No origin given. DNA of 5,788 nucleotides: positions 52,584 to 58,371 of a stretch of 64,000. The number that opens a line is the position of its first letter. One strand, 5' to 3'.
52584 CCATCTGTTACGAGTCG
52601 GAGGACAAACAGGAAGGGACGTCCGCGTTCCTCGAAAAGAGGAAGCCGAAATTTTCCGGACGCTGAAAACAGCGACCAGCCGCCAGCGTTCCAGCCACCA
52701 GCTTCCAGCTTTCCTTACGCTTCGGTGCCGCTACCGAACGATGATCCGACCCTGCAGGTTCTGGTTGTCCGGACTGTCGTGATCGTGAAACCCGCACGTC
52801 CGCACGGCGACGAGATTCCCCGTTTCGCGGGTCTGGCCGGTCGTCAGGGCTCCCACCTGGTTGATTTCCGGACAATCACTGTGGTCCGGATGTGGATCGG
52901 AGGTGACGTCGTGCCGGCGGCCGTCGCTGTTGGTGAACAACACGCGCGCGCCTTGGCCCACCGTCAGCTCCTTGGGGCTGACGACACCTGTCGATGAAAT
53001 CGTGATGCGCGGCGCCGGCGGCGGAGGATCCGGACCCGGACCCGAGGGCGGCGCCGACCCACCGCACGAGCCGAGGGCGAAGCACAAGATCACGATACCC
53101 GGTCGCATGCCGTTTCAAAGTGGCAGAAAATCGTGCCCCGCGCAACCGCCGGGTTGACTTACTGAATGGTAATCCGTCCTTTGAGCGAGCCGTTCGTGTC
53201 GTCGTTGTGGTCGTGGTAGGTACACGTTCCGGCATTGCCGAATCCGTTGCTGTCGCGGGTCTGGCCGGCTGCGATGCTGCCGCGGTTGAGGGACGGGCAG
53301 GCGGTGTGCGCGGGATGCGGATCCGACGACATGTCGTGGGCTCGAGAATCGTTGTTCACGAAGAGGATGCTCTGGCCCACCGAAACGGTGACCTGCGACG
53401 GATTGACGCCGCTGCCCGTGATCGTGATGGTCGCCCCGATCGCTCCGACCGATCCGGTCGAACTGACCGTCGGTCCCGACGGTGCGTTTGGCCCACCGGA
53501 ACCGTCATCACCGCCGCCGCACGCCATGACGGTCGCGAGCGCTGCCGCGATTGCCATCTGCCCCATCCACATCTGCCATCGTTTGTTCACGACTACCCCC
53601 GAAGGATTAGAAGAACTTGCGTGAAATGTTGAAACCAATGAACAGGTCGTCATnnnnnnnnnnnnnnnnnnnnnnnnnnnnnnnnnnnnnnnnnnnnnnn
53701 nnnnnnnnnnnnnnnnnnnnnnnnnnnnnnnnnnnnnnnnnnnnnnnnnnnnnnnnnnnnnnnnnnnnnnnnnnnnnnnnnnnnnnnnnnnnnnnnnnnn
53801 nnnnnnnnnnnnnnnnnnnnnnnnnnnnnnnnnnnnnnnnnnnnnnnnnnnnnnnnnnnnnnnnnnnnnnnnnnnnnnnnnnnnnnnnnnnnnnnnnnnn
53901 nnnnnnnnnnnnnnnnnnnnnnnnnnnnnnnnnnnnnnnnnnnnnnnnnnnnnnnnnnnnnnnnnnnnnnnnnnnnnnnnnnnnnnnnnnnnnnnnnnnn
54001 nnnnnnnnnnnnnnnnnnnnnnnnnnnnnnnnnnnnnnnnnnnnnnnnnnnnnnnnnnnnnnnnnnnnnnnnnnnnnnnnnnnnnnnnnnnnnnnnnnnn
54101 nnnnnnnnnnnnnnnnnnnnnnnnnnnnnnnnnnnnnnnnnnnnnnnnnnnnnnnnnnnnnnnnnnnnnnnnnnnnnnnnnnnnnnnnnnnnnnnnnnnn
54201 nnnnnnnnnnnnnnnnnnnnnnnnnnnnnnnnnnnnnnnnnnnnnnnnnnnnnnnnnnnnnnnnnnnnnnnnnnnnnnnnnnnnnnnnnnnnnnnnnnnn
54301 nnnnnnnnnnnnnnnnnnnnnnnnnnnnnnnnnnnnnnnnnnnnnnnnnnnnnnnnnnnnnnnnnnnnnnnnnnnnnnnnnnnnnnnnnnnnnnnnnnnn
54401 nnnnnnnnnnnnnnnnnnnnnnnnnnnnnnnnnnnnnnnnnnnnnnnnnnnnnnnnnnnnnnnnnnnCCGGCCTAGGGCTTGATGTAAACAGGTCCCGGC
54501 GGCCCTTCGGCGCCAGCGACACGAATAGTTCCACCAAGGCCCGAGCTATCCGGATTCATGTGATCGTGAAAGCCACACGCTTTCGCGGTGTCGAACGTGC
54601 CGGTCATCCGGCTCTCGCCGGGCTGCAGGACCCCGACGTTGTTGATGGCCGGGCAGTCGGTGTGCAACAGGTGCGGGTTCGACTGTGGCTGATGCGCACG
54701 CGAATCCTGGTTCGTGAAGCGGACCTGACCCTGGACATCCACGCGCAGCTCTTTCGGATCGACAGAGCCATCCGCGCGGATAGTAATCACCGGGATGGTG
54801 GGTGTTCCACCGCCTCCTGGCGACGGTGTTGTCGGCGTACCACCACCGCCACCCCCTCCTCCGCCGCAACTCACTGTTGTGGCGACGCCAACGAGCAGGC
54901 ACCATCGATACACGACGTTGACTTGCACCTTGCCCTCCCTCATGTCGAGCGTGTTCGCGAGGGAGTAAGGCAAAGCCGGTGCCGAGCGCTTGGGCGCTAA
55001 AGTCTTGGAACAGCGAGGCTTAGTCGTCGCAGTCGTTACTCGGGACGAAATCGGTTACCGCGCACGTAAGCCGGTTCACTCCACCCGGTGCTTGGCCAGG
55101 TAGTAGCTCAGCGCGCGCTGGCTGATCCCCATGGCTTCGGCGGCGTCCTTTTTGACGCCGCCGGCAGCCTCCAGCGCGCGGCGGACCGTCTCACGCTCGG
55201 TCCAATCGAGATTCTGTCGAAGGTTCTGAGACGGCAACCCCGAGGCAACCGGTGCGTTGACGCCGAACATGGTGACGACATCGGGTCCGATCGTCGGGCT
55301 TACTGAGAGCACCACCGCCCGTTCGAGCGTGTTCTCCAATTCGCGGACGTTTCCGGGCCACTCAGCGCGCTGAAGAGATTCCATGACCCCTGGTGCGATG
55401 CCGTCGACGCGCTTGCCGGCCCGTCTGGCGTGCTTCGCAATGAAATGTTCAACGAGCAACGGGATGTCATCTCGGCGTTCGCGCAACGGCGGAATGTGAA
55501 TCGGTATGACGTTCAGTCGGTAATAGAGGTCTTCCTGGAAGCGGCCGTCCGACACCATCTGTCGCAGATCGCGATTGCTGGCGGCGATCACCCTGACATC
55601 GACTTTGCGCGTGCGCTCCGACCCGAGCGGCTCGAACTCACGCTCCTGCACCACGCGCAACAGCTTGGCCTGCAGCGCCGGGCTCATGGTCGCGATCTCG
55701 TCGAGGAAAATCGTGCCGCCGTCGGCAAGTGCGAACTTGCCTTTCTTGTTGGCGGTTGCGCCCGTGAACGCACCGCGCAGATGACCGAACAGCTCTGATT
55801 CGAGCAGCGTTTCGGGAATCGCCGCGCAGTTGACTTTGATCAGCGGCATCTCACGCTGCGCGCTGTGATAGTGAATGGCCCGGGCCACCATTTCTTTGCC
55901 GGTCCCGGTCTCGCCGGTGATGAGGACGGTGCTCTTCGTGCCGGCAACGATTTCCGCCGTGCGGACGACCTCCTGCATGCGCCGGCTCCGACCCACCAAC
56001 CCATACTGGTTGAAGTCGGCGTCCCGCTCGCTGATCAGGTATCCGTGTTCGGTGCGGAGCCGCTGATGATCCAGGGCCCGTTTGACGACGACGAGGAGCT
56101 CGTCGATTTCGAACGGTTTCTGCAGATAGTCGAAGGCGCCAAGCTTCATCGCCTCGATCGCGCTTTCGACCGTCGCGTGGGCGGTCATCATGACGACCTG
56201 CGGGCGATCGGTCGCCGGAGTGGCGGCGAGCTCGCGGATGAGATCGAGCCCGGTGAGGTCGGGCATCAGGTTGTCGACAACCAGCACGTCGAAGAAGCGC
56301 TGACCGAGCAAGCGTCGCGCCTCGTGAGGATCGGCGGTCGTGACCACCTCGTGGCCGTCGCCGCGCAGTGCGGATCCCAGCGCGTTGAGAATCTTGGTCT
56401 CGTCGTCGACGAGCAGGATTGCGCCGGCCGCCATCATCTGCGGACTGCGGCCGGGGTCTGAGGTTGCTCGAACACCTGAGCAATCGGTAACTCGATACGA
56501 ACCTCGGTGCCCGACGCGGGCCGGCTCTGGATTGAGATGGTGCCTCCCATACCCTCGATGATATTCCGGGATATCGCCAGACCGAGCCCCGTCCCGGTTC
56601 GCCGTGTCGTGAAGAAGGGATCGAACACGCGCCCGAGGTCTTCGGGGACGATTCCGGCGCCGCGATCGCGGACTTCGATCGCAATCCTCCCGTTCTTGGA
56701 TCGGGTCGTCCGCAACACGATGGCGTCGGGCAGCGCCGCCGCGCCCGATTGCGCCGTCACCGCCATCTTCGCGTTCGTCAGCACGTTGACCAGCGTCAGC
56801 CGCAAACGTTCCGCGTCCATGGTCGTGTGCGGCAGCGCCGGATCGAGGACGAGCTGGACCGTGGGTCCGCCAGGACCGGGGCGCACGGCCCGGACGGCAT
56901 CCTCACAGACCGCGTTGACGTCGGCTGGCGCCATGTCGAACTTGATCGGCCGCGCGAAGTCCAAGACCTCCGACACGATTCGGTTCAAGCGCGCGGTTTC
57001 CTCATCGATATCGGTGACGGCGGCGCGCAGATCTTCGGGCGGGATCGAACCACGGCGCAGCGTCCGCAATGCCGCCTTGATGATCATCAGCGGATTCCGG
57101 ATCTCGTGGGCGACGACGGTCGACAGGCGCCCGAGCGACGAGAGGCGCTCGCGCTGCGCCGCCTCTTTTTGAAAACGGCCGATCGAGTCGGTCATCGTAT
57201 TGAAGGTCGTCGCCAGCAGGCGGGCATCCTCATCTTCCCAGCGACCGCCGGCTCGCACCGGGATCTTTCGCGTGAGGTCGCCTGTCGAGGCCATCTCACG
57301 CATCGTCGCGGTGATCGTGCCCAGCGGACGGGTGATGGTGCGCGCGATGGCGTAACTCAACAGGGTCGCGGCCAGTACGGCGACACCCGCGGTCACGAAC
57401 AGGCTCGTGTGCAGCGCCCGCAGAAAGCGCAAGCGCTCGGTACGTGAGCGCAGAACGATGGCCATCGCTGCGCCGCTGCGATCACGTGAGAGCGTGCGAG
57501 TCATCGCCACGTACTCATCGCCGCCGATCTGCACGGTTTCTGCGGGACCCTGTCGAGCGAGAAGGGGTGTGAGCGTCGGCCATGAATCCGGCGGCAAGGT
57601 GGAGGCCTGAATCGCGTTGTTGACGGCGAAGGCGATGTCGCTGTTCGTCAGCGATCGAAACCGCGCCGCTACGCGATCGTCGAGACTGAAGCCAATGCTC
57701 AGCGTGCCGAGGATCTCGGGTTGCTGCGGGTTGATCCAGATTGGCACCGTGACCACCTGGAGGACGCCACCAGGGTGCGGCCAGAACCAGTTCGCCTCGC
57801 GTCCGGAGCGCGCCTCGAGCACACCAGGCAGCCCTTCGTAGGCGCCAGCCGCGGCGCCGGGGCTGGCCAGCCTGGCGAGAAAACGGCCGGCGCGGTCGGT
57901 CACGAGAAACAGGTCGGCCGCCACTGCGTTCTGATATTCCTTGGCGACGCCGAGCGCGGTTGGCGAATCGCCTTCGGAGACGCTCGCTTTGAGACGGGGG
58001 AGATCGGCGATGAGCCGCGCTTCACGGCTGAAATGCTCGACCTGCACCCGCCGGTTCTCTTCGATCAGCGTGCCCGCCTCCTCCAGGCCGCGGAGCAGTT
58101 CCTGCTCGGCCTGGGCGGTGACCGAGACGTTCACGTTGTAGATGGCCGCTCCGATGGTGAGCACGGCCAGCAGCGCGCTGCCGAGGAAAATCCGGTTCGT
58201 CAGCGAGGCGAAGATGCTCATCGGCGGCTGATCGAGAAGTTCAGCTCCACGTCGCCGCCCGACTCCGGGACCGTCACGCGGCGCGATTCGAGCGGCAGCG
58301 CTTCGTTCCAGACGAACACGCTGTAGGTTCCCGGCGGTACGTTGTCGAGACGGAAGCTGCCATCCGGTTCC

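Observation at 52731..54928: Three paralogous lipoproteins share an invariant cupredoxin-like motif in which the Met ligand region is replaced by HDH and a PHxxHxxCP loop is added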

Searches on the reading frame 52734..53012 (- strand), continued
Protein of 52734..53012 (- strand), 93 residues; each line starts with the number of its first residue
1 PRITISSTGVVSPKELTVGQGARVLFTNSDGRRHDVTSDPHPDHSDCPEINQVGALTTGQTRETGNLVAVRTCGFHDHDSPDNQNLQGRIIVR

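Call 74: find_encoding_contigs(protein=P0121, flank=6000, max_places=3)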
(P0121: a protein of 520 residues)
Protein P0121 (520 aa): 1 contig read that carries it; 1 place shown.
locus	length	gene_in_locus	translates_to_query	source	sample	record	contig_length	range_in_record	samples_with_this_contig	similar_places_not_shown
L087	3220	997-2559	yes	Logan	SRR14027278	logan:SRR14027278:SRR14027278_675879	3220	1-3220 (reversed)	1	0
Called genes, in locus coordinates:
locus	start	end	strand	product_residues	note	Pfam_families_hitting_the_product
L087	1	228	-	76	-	?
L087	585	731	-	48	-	-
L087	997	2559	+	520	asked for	PF01833:TIG, PF13473:Cupredoxin_1 (faint), PF01833:TIG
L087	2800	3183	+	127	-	-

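Call 82: find_related_loci(query=A7, collection=metagenome_contigs, flank=5000)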
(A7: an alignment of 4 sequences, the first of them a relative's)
Query A7 (144 aa) in metagenome_contigs; peptide patterns used: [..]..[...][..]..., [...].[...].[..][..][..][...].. (x = any residue, [..] = any of these).
393 stretches matched a pattern; 147 encode a relative of the query (tblastn E <= 1e-3); the best 80 are kept; 80 distinct loci.
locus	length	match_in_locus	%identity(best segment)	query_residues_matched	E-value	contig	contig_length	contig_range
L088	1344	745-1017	76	54-144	2e-44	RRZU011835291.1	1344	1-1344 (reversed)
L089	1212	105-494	54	20-144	2e-43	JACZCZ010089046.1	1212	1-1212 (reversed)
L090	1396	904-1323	53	5-144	5e-42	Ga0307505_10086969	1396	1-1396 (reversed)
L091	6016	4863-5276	54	7-144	2e-40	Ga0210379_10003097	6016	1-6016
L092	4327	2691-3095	53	9-144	1e-40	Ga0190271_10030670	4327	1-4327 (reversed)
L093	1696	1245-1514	68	55-144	4e-40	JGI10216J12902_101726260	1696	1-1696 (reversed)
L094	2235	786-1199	54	8-144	3e-39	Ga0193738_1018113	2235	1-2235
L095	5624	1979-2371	53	15-144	6e-39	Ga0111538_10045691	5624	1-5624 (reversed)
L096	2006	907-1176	66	55-144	2e-38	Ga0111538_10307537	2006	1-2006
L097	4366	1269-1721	50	4-144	1e-38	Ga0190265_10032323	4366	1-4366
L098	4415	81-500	51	6-144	1e-37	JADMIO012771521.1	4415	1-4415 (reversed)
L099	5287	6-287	65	49-144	2e-37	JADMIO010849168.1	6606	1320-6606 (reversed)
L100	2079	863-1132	62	55-144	1e-37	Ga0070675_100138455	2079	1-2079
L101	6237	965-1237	62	54-144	2e-37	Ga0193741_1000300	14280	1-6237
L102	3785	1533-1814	63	49-144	2e-37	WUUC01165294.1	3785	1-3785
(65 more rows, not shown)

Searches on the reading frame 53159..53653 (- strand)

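Call 3: search_protein_families(library=pfam, proteins=[window:53159-53653:-], max_evalue=1)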
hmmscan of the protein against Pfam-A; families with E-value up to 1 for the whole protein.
window:53159-53653:- (164 aa): 2 families
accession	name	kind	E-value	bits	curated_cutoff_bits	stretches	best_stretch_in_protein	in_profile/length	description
PF13473.12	Cupredoxin_1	-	0.006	17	27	1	74-112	23-63/104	Cupredoxin-like domain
PF00127.26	Copper-bind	-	0.11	13.4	21.2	1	84-115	15-46/99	Copper binding proteins, plastocyanin/azurin family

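Call 4: search_protein_families(library=ncbifam, proteins=[window:53159-53653:-], max_evalue=1)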
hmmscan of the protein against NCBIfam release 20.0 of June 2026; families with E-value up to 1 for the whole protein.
window:53159-53653:- (164 aa): 4 families
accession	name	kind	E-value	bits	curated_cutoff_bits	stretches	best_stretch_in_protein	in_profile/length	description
NF058595.1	invert_tail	domain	0.0043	17.4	37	1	23-76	50-106/113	lipo-invert putative C-terminal anchoring domain-containing protein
TIGR02656.1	cyanin_plasto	equivalog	0.0066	16.8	87.85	1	84-164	15-99/99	plastocyanin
NF058601.1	ActlTfSucTMsmeg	equivalog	0.13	10.6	1275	1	20-52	244-276/723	acetyltransferase SucT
NF038083.1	CU044_5270_fam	subfamily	0.21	11.3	100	1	24-67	29-69/284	CU044_5270 family protein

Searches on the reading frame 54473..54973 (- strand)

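Call 3: search_protein_families(library=pfam, proteins=[window:54473-54973:-], max_evalue=1)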
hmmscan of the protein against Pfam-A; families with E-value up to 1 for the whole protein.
window:54473-54973:- (166 aa): 0 families

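Call 4: search_protein_families(library=ncbifam, proteins=[window:54473-54973:-], max_evalue=1)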
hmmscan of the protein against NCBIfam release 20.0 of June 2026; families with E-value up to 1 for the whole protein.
window:54473-54973:- (166 aa): 2 families
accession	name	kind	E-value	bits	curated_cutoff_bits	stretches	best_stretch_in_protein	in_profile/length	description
NF033865.1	fusolisin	equivalog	0.0036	15.4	999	1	27-62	12-47/1006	fusolisin family autotransporter serine protease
NF058595.1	invert_tail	domain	0.0073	16.6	37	1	20-53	56-88/113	lipo-invert putative C-terminal anchoring domain-containing protein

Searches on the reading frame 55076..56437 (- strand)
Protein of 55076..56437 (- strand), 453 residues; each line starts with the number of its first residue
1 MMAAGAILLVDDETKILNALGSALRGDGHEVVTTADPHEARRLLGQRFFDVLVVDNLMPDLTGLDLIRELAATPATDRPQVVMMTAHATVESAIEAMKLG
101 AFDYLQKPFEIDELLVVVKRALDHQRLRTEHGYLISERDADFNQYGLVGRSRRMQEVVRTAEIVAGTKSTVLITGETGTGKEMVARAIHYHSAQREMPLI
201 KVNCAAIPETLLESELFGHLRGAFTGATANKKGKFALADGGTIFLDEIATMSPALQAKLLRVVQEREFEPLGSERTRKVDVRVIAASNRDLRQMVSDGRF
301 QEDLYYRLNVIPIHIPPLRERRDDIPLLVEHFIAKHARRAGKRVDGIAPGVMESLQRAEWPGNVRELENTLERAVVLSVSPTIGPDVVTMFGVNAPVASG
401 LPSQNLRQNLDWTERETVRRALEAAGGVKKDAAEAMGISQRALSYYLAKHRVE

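Call 15: search_protein_families(library=pfam, proteins=[window:55076-56437:-], max_evalue=0.001)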
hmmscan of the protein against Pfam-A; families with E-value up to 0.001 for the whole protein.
window:55076-56437:- (453 aa): 11 families
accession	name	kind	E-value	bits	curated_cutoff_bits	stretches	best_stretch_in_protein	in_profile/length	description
PF00158.32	Sigma54_activat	-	3.9e-73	245.1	20.2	1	147-314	1-168/168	Sigma-54 interaction domain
PF00072.30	Response_reg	-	1.7e-26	93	30.2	1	7-118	1-110/111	Response regulator receiver domain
PF25601.1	AAA_lid_14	-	3.7e-24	84.8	27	1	319-386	1-68/87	AAA+ ATPase lid domain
PF14532.12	Sigma54_activ_2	-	5.7e-24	85.4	25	1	148-318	1-138/138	Sigma-54 interaction domain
PF07728.20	AAA_5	-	1.8e-10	41.4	22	1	171-290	2-124/139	AAA domain (dynein-related subfamily)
PF00004.35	AAA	-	1.2e-06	29.4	21.2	1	171-304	1-127/131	ATPase family associated with various cellular activities (AAA)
PF02954.25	HTH_8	-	4.1e-06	26.9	22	1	413-449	5-41/42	Bacterial regulatory protein, Fis family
PF01078.27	Mg_chelatase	-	2.4e-05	24.3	20.3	0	156-189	10-43/207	Magnesium chelatase, subunit ChlI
PF13191.12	AAA_16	-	3.6e-05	24.8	32.6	1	147-262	2-119/167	AAA ATPase domain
PF20030.5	bpMoxR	-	0.00014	21.4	27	1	156-289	19-146/205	MoxR domain in the MoxR-vWA-beta-propeller ternary systems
PF07724.20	AAA_2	-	0.0003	21.3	27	1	168-293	3-129/166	AAA domain (Cdc48 subfamily)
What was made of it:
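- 55076..56437 (-): NtrC-type sigma-54-dependent response regulator. Pfam Response_reg + Sigma54_activat + HTH_8 (call 15).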

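Call 46: search_protein_families(library=ncbifam, proteins=[window:55076-56437:-], max_evalue=0.01)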
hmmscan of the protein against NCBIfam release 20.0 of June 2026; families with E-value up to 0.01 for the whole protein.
window:55076-56437:- (453 aa): 117 families (the best 25 are shown)
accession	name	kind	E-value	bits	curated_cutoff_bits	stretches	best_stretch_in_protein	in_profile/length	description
NF008469.0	PRK11361.1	equivalog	9.1e-137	456.5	714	1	1-450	1-454/461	acetoacetate metabolism transcriptional regulator AtoC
TIGR01818.1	ntrC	equivalog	5.4e-124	414.5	558.6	1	7-388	1-377/463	nitrogen regulation protein NR(I)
NF007689.0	PRK10365.1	equivalog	1.8e-121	406.1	760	1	7-444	8-436/441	sigma-54-dependent response regulator transcription factor ZraR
TIGR01817.1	nifA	equivalog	5.2e-114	381.9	528.85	2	133-390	184-440/534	nif-specific transcriptional activator NifA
TIGR02915.1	PEP_resp_reg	equivalog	9.9e-112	374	502.6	1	7-452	1-444/445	PEP-CTERM-box response regulator transcription factor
NF041946.1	LuxO_transreg_Vib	equivalog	4.6e-107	358.7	800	1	24-386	16-374/463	quorum-sensing sigma-54 dependent transcriptional regulator LuxO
NF011695.0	PRK15115.1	equivalog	4.2e-104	348.8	763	1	4-451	6-437/445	two-component system response regulator GlrR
NF003451.0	PRK05022.1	equivalog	4e-103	345.9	476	1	121-443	167-501/512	nitric oxide reductase transcriptional regulator NorR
NF038308.1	RNA_repair_RtcR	equivalog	1.4e-102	344.3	650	1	83-443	116-504/530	RNA repair transcriptional activator RtcR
NF041552.1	TF_PrdR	equivalog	1.7e-101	340.4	795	1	145-448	267-574/577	sigma-54 dependent transcriptional regulator PrdR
NF051870.1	NAssimRespRegNtrX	equivalog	5.5e-101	338.7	600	1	6-443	3-443/452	nitrogen assimilation response regulator NtrX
NF008176.1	PRK10923.1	equivalog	3.2e-100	335.9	620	1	2-379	1-372/469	nitrogen regulation protein NR(I)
NF011958.0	PRK15429.1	equivalog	2e-97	327.5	830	1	135-441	371-675/692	formate hydrogenlyase transcriptional activator FlhA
NF050807.1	TransRegFlbDCaul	equivalog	5.5e-96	322.2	750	1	31-399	27-372/454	sigma-54-dependent transcriptional regulator FlbD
NF041906.1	V4R_TF_MobR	exception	2.9e-91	306.6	999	1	133-449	220-543/544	phenol degradation transcriptional regulator MobR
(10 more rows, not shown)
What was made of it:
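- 55076..56437 (-): The best NCBIfam models are AtoC, NtrC and ZraR, all below their cut-offs (call 46).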

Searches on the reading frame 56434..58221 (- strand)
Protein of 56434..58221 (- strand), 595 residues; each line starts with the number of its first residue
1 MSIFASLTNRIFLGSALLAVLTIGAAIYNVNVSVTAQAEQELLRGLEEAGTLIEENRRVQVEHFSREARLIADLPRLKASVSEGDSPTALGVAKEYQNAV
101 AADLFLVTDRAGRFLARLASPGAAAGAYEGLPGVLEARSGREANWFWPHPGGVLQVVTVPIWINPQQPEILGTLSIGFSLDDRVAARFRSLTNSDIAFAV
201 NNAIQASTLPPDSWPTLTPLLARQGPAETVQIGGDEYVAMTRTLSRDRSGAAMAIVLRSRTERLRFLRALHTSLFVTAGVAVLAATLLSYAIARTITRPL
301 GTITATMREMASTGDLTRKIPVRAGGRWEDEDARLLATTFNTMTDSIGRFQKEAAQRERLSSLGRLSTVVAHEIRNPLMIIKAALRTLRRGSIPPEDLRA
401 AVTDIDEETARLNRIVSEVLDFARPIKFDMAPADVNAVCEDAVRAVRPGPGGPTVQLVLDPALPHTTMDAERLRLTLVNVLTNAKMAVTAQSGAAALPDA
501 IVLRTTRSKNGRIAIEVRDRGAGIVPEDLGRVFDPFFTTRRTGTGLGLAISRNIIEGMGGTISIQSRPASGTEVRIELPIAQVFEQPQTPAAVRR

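Call 15: search_protein_families(library=pfam, proteins=[window:56434-58221:-], max_evalue=0.001)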
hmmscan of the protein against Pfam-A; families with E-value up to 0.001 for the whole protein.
window:56434-58221:- (595 aa): 3 families
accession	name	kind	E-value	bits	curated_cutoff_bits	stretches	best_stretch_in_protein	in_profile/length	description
PF02518.31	HATPase_c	-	6.1e-23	81.8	26.4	1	469-581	2-110/111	Histidine kinase-, DNA gyrase B-, and HSP90-like ATPase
PF00512.31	HisKA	-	9.3e-14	51.7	26.9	1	363-424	2-62/66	His Kinase A (phospho-acceptor) domain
PF00672.30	HAMP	-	1.4e-06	28.9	25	1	292-324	2-32/53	HAMP domain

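Call 46: search_protein_families(library=ncbifam, proteins=[window:56434-58221:-], max_evalue=0.01)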
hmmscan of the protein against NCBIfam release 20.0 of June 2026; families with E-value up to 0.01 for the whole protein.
window:56434-58221:- (595 aa): 85 families (the best 25 are shown)
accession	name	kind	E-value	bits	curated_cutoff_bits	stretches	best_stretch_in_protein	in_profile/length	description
NF008468.0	PRK11360.1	equivalog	8.4e-57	192.9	646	1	348-583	381-611/616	two-component system sensor histidine kinase AtoS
NF007688.0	PRK10364.1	equivalog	4.5e-48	164.1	479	1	344-582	221-453/460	two-component system sensor histidine kinase ZraS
NF052574.1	HisKinEspCMyxo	equivalog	6.2e-36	123.9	1200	1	333-588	388-645/785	serine histidine kinase EspC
NF010411.0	PRK13837.1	equivalog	1.8e-34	118.9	647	1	353-583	440-678/828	two-component system VirA-like sensor kinase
NF033092.0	HK_WalK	equivalog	8.6e-32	110.5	725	2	369-580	378-594/594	cell wall metabolism sensor histidine kinase WalK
NF052573.1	HisKinEspAMyxo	equivalog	2.8e-30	105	1400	1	351-585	372-616/755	serine histidine kinase EspA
NF038348.1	T2SS_HK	subfamily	3e-29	101.9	450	2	406-580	405-573/574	histidine kinase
NF040691.1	MtrAB_MtrB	equivalog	6e-28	98.1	450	1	263-580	179-492/507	MtrAB system histidine kinase MtrB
NF010076.0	PRK13557.1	subfamily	5.3e-26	91.1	631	1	355-589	155-403/540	histidine kinase famiy protein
NF053867.1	SprKinKinDBac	equivalog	7.4e-26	90.6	775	1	353-582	274-499/500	sporulation kinase KinD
NF046044.1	PnpS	equivalog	4.1e-25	88.6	400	1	370-579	177-390/390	two-component system histidine kinase PnpS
NF011874.0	PRK15347.1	equivalog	9.3e-25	86.8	852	1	351-588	388-621/921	two component system sensor kinase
NF008312.0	PRK11100.1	equivalog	4.2e-24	85.2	356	1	271-580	181-474/477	two-component system sensor histidine kinase CreC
TIGR02956.1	TMAO_torS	equivalog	4.8e-24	84.5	676.5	1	370-583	471-685/967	TMAO reductase system sensor histidine kinase/response regulator TorS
NF012163.2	BaeS_SmeS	equivalog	5.8e-24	84.8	500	1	260-579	152-457/457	sensor histidine kinase efflux regulator BaeS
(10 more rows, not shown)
